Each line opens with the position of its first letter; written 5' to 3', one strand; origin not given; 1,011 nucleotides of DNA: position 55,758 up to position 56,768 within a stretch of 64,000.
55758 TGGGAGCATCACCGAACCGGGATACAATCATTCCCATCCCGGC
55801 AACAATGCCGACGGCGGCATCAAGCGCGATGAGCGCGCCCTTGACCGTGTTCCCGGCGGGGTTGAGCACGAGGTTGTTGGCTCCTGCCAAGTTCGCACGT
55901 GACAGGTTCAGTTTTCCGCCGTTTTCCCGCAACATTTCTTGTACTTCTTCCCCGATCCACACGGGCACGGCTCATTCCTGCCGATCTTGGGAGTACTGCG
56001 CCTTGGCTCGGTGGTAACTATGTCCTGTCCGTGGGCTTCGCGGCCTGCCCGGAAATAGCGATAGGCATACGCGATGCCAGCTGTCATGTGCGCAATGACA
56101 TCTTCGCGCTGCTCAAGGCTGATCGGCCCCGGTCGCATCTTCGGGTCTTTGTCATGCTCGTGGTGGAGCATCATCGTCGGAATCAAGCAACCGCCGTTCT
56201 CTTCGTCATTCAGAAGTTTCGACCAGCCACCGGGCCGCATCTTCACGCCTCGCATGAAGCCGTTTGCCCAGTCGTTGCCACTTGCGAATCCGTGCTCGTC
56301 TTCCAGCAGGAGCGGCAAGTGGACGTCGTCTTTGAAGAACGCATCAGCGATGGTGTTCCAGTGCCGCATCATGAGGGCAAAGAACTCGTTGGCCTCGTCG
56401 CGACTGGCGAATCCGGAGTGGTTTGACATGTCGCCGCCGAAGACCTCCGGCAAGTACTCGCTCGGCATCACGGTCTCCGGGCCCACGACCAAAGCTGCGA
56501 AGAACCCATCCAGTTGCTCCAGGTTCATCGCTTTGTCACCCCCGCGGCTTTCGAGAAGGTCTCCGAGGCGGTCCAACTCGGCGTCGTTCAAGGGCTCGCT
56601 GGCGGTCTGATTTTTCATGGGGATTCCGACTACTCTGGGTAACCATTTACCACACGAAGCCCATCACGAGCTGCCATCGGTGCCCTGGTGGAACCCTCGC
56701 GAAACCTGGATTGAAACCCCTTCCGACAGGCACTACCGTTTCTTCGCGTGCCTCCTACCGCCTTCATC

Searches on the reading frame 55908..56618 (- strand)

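Call 68: search_protein_families(library=padloc, proteins=[window:55908-56618:-], max_evalue=0.001)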
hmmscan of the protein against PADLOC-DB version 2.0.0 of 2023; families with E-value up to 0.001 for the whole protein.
window:55908-56618:- (236 aa): 5 families
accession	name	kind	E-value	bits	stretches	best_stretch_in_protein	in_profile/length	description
PDLC04917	PDC-S12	-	2.4e-44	149.8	1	7-230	3-216/218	-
PDLC00833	E1-E2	-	6.6e-07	27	1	208-234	168-194/222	E1-E2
PDLC00872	E2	-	1.9e-06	25.5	1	175-233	132-189/216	E2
PDLC00865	E2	-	8.1e-06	23.4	1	209-235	167-193/219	E2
PDLC00871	E2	-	0.00065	17.5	1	211-233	170-191/241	E2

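Call 69: search_protein_families(library=pfam, proteins=[window:55908-56618:-], max_evalue=0.001)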
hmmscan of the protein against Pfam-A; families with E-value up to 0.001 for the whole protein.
window:55908-56618:- (236 aa): 2 families
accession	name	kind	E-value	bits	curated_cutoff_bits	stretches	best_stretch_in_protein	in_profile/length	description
PF03695.18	UPF0149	-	4.7e-30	105.5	25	1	16-190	1-180/181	Uncharacterised protein family (UPF0149)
PF02810.21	SEC-C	-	3.4e-10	40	20.4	1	214-232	1-19/19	SEC-C motif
